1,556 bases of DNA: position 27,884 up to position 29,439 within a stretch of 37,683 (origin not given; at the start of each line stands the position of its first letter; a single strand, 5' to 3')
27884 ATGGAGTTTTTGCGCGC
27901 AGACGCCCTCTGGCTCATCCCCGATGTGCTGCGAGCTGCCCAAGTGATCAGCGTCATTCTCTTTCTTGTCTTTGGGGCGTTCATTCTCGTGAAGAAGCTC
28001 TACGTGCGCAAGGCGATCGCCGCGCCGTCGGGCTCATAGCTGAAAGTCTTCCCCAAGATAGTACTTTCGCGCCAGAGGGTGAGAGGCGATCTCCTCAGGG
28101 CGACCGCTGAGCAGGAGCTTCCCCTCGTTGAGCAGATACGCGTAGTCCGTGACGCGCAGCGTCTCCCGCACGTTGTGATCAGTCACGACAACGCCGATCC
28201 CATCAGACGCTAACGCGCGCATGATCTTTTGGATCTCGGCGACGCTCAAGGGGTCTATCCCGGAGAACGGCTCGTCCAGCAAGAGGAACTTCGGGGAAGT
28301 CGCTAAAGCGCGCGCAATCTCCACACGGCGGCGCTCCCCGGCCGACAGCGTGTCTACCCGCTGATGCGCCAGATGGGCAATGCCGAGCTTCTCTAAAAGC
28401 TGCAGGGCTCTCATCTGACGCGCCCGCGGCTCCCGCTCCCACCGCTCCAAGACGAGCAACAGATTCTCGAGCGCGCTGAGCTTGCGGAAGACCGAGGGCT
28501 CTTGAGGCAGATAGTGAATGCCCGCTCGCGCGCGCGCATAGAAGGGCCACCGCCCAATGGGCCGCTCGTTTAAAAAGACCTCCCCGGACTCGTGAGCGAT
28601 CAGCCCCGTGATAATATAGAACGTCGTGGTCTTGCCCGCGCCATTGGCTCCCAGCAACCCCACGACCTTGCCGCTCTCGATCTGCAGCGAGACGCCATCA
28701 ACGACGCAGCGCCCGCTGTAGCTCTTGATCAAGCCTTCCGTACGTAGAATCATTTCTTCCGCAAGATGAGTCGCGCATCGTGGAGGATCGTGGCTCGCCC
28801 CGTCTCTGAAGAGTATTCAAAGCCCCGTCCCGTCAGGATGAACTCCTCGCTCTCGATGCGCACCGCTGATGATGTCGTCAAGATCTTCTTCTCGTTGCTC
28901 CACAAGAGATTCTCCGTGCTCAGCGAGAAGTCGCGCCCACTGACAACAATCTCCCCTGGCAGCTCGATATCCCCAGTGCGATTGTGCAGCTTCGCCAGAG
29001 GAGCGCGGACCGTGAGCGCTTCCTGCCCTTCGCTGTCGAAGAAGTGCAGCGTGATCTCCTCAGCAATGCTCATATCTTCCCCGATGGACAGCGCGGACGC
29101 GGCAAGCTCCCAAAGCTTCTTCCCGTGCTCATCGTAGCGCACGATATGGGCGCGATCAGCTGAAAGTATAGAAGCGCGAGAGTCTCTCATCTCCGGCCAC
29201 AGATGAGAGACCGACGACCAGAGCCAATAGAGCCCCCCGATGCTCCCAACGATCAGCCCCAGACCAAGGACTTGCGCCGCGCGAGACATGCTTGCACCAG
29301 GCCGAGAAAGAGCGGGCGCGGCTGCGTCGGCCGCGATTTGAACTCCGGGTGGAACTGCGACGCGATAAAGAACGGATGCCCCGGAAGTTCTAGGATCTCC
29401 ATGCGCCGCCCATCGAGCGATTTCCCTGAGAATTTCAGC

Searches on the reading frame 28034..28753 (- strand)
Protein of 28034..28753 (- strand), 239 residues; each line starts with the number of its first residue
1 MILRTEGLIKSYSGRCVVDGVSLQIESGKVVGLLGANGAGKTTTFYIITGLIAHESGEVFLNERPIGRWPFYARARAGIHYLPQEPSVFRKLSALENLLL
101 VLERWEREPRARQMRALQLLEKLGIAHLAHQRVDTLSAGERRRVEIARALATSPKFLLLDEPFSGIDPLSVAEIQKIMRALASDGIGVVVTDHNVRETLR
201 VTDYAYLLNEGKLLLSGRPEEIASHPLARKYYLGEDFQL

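Call 26: search_protein_families(library=pfam, proteins=[window:28034-28753:-], max_evalue=0.001)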
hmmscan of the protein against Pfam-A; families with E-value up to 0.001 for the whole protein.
window:28034-28753:- (239 aa): 2 families
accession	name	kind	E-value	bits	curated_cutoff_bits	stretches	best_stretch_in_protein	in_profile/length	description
PF00005.33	ABC_tran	-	1.3e-35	123.4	25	1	19-163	2-136/137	ABC transporter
PF13304.12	AAA_21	-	2.1e-08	35.1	27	1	149-194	251-299/304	AAA domain, putative AbiEii toxin, Type IV TA system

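Call 52: search_protein_families(library=ncbifam, proteins=[window:28034-28753:-], max_evalue=0.001)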
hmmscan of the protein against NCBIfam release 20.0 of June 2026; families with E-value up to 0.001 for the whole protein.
window:28034-28753:- (239 aa): 187 families (the best 25 are shown)
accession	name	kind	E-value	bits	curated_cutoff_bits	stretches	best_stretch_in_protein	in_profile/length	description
TIGR04406.1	LPS_export_lptB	equivalog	2.6e-94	315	240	1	3-239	2-239/239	LPS export ABC transporter ATP-binding protein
NF008144.0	PRK10895.1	equivalog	2e-80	269.8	381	1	3-239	4-241/241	LPS export ABC transporter ATP-binding protein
TIGR01188.1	drrA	subfamily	4.3e-46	157.6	312.45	1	10-223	1-212/302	daunorubicin resistance ABC transporter, ATP-binding protein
TIGR03410.1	urea_trans_UrtE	equivalog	9.6e-45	152.8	285.8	1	5-225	3-222/230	urea ABC transporter ATP-binding subunit UrtE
NF008449.1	PRK11300.1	equivalog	6.4e-43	146.8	362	1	2-236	5-255/255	high-affinity branched-chain amino acid ABC transporter ATP-binding protein LivG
TIGR03740.1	galliderm_ABC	subfamily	2.4e-41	141.8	309.75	1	3-218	1-207/223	lantibiotic protection ABC transporter ATP-binding subunit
NF010068.0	PRK13548.1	equivalog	6e-41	140.3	261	1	2-232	5-240/261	heme ABC transporter ATP-binding protein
TIGR03864.1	PQQ_ABC_ATP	hypoth_equivalog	1e-40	139.7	302.25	1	3-224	2-221/236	ABC transporter, ATP-binding subunit, PQQ-dependent alcohol dehydrogenase system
TIGR02315.1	ABC_phnC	equivalog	9.5e-40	136.5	266.1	1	2-231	1-242/243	phosphonate ABC transporter ATP-binding protein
NF011967.0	PRK15439.1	equivalog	6.5e-38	130.4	586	1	3-223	12-228/510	autoinducer 2 ABC transporter ATP-binding protein LsrA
NF033858.1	ABC2_perm_RbbA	equivalog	1.9e-37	128.7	1050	1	3-225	267-487/909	ribosome-associated ATPase/putative transporter RbbA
TIGR03873.1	F420-0_ABC_ATP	hypoth_equivalog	4.7e-37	127.6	372.4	1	3-231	2-233/256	putative F420-0 ABC transporter ATP-binding protein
TIGR03522.1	GldA_ABC_ATP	equivalog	7.9e-37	127.3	402.6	1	1-223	1-220/301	gliding motility-associated ABC transporter ATP-binding subunit GldA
NF043075.1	MMSYN1_0197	equivalog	6.9e-36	123.9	550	1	2-226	2-224/341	spermidine/putrescine ABC transporter ATP-binding protein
TIGR00968.1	3a0106s01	subfamily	7.2e-36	123.9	342.75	1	8-228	6-224/237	sulfate ABC transporter ATP-binding protein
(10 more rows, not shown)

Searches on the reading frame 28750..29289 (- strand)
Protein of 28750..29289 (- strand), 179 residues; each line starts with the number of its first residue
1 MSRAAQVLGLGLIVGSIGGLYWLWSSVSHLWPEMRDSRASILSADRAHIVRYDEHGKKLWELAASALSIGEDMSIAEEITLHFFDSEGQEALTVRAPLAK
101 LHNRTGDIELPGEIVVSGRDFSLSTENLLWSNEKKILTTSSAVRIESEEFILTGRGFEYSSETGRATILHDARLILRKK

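Call 26: search_protein_families(library=pfam, proteins=[window:28750-29289:-], max_evalue=0.001)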
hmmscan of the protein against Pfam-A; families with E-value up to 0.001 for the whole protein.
window:28750-29289:- (179 aa): 1 family
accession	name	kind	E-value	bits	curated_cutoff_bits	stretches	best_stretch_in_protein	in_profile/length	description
PF06835.18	LptC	-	7.1e-15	55.5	21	1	12-173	3-171/175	Lipopolysaccharide-assembly, LptC-related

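Call 52: search_protein_families(library=ncbifam, proteins=[window:28750-29289:-], max_evalue=0.001)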
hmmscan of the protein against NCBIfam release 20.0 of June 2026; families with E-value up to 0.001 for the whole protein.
window:28750-29289:- (179 aa): 1 family
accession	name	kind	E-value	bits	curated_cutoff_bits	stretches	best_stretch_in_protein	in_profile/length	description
TIGR04409.1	LptC_YrbK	equivalog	4.9e-19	68.5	38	1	12-173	7-177/180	LPS export ABC transporter periplasmic protein LptC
